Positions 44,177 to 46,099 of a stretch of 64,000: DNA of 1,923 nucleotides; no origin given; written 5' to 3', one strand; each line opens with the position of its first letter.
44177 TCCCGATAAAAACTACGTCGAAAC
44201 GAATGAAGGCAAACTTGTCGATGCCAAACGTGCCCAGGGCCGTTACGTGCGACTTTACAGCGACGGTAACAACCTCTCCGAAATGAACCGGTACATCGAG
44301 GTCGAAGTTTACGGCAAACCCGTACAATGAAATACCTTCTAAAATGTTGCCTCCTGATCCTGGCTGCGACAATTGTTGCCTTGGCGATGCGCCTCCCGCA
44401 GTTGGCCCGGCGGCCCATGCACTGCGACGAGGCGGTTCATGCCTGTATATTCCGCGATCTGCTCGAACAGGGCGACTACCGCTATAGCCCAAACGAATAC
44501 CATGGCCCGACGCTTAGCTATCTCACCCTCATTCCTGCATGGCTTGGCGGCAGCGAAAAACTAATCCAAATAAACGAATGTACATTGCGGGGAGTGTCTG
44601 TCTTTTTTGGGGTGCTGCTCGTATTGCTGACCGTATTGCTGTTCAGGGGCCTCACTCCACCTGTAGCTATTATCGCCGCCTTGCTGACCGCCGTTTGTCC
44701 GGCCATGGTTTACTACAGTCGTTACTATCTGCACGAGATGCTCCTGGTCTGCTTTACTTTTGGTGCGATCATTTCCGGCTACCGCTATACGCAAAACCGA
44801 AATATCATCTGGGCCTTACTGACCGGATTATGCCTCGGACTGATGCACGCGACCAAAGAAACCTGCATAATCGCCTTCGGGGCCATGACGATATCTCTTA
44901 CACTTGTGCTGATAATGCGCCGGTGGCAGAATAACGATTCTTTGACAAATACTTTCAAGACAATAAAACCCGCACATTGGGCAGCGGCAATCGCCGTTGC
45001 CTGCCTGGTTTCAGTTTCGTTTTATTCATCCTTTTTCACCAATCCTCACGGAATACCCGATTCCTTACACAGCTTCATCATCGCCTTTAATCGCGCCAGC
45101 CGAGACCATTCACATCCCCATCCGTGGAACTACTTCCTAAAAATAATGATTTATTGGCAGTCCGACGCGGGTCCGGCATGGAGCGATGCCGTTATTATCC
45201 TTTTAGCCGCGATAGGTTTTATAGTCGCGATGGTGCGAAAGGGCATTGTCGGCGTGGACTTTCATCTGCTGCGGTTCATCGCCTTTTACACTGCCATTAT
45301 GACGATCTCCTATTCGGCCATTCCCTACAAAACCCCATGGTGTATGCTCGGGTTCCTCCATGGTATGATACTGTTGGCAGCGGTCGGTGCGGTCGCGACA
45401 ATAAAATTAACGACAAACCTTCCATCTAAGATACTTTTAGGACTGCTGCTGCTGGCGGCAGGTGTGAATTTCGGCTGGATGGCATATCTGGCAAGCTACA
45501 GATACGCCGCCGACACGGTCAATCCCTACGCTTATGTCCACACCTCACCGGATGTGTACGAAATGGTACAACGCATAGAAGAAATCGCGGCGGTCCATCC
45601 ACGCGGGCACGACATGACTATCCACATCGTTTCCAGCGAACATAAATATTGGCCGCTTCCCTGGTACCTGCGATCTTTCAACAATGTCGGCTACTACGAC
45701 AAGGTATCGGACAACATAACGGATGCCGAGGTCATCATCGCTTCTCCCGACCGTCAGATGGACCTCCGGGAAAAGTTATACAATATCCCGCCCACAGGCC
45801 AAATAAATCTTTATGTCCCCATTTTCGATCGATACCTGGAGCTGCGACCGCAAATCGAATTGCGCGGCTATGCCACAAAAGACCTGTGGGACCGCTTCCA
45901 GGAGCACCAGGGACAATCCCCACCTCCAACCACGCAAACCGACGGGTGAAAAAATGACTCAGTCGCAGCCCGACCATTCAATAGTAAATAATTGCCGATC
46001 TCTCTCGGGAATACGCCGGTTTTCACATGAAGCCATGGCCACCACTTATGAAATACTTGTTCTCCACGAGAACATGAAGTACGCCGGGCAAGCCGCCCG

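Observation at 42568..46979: Candidate protein O-glycosylation operon: two Pro/Thr-linker discoidin (lipo)proteins co-transcribed with a PMT/ArnT-like GT-C enzyme and ApbE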

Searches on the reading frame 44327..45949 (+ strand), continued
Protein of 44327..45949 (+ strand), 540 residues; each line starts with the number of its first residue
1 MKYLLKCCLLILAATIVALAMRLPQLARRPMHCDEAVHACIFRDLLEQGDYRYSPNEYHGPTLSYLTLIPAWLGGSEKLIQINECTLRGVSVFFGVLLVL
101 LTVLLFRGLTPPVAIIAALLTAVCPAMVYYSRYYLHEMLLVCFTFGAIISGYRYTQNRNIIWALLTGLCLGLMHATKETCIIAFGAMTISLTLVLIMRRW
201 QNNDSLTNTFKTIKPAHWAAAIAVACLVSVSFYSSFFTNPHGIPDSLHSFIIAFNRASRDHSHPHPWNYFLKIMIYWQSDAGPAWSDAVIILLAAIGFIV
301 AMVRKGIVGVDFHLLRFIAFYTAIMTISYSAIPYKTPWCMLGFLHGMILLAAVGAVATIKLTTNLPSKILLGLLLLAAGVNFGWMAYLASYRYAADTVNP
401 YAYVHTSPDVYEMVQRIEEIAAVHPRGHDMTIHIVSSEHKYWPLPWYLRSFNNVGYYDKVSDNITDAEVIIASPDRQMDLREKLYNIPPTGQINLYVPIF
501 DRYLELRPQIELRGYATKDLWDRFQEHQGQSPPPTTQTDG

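Call 69: search_protein_families(library=pfam, proteins=[P0361, P0376, P0397, P0400, P0418, P0437, P0362, P0381, P0385, P0475], max_evalue=0.001)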
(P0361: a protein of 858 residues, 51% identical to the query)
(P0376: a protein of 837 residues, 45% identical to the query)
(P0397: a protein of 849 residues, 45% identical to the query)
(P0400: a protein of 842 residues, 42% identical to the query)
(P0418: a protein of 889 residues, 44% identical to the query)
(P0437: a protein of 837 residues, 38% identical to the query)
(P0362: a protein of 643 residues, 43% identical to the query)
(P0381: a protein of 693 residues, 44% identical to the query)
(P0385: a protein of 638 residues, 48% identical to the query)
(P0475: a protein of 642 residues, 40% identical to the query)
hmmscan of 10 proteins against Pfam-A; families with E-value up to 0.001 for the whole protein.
P0361 (858 aa): 2 families
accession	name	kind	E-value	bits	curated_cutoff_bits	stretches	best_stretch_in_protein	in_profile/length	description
PF02424.20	ApbE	-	4e-55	187.6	25.6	1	564-834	1-265/266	ApbE family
PF13231.12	PMT_2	-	2.4e-07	31.5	26.1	1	77-194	14-132/160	Dolichyl-phosphate-mannose-protein mannosyltransferase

P0376 (837 aa): 3 families
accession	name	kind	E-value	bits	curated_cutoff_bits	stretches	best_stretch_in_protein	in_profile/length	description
PF02424.20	ApbE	-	2.7e-41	142.3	25.6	1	554-818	1-265/266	ApbE family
PF13231.12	PMT_2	-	6.3e-12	46.4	26.1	1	79-197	17-135/160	Dolichyl-phosphate-mannose-protein mannosyltransferase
PF02366.24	PMT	-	7.1e-10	39.3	22.7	1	79-204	78-212/245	Dolichyl-phosphate-mannose-protein mannosyltransferase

P0397 (849 aa): 2 families
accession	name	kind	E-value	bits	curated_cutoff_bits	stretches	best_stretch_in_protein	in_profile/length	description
PF02424.20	ApbE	-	1.6e-46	159.4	25.6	1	552-819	1-265/266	ApbE family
PF13231.12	PMT_2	-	3.4e-09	37.5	26.1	1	75-230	12-157/160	Dolichyl-phosphate-mannose-protein mannosyltransferase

P0400 (842 aa): 3 families
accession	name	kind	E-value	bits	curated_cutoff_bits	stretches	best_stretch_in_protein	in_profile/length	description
PF02424.20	ApbE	-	5.1e-54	184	25.6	1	560-825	1-265/266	ApbE family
PF13231.12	PMT_2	-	2.1e-10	41.5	26.1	1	57-193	2-132/160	Dolichyl-phosphate-mannose-protein mannosyltransferase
PF02366.24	PMT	-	2.6e-08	34.2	22.7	1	78-191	77-198/245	Dolichyl-phosphate-mannose-protein mannosyltransferase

P0418 (889 aa): 3 families
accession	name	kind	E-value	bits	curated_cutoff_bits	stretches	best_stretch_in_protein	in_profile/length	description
PF02424.20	ApbE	-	7.3e-56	190.1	25.6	1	596-866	2-265/266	ApbE family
PF02366.24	PMT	-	5.8e-11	42.9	22.7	1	88-241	77-233/245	Dolichyl-phosphate-mannose-protein mannosyltransferase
PF13231.12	PMT_2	-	1.8e-05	25.5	26.1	1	97-203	25-132/160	Dolichyl-phosphate-mannose-protein mannosyltransferase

P0437 (837 aa): 2 families
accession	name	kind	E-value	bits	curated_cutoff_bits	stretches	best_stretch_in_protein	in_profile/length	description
PF02424.20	ApbE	-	7.3e-45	154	25.6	1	565-815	12-264/266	ApbE family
PF13231.12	PMT_2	-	1.8e-09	38.5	26.1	1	83-222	20-157/160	Dolichyl-phosphate-mannose-protein mannosyltransferase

P0362 (643 aa): 2 families
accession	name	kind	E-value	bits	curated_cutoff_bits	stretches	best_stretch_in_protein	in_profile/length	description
PF02366.24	PMT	-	8e-12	45.7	22.7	1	72-237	68-238/245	Dolichyl-phosphate-mannose-protein mannosyltransferase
PF13231.12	PMT_2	-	1.4e-08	35.6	26.1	1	71-226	7-154/160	Dolichyl-phosphate-mannose-protein mannosyltransferase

P0381 (693 aa): 1 family
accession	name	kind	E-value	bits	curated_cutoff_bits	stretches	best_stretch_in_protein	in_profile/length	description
PF13231.12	PMT_2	-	7.2e-06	26.7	26.1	1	58-197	2-132/160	Dolichyl-phosphate-mannose-protein mannosyltransferase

P0385 (638 aa): 2 families
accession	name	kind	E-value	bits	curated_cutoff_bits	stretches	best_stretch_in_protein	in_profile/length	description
PF02366.24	PMT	-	4.1e-10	40.1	22.7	1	62-232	62-237/245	Dolichyl-phosphate-mannose-protein mannosyltransferase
PF13231.12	PMT_2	-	3e-08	34.5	26.1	1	57-200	2-139/160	Dolichyl-phosphate-mannose-protein mannosyltransferase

P0475 (642 aa): 2 families
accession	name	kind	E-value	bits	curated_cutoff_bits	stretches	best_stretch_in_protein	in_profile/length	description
PF02366.24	PMT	-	5.4e-11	43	22.7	1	68-209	65-212/245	Dolichyl-phosphate-mannose-protein mannosyltransferase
PF13231.12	PMT_2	-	2.4e-08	34.8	26.1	1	87-207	23-143/160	Dolichyl-phosphate-mannose-protein mannosyltransferase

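Call 76: find_encoding_contigs(protein=P0070, flank=9000, max_places=1)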
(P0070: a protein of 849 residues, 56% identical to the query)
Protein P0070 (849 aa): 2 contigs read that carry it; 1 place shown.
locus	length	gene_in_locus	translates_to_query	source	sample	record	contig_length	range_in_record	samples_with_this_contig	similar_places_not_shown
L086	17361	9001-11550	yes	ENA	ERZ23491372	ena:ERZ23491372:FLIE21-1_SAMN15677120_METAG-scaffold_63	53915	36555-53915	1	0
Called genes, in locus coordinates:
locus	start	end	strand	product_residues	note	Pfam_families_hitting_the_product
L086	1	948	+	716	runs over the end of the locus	PF01261:AP_endonuc_2, PF06439:3keto-disac_hyd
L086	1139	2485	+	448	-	PF01408:GFO_IDH_MocA, PF02894:GFO_IDH_MocA_C, PF22725:GFO_IDH_MocA_C3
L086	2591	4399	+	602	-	PF13435:Cytochrome_C554 (faint), PF22678:Cytochrom_c_NrfB-like (faint), PF14522:Cytochrome_C7 (faint), PF14537:Cytochrom_c3_2 (faint)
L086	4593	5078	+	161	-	PF01292:Ni_hydr_CYTB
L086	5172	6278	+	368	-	PF01408:GFO_IDH_MocA, PF22725:GFO_IDH_MocA_C3 (weak)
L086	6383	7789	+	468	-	PF02133:Transp_cyt_pur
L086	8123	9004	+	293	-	-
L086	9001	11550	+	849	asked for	PF02516:STT3 (weak), PF13231:PMT_2, PF02424:ApbE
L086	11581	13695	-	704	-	PF22842:Pel9A-like_beta_helix, PF13229:Beta_helix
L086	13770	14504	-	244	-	PF00535:Glycos_transf_2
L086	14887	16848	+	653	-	-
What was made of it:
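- A fusion locus keeps the lipoprotein upstream (call 76).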

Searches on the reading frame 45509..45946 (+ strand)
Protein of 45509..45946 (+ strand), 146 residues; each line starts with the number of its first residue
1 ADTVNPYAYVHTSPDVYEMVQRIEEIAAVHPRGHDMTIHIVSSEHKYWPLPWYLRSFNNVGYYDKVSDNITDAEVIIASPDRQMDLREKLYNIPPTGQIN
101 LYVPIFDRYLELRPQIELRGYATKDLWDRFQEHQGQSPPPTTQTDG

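Call 87: search_solved_structures(query=A4, max_evalue=10)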
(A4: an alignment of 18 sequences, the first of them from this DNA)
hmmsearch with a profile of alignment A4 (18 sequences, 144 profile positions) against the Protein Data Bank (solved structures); distinct sequences matched with E-value up to 10: 4.
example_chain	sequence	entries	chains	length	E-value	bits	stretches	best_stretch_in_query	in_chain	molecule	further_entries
9cg4_E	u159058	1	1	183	0.11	15.5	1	51-110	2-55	Fanconi-associated nuclease 1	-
9chm_E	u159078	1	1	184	0.16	15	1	51-110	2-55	Fanconi-associated nuclease 1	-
9r3e_B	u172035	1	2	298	0.68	13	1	16-57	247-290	Protein FAM118B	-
9r0p_B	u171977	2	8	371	0.87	12.6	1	16-57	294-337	Protein FAM118B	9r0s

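Call 88: search_protein_families(library=pfam, proteins=[window:45509-45946:+], max_evalue=10)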
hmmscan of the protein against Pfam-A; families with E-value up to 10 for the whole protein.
seq(146 aa): 0 families
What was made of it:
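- No haem- or flavin-binding signature was found in the GT-C or its C-domain (calls 87, 88).
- Tried and rejected: GT-C C-terminal domain against PDB and Pfam by profile: nothing (calls 87, 88).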
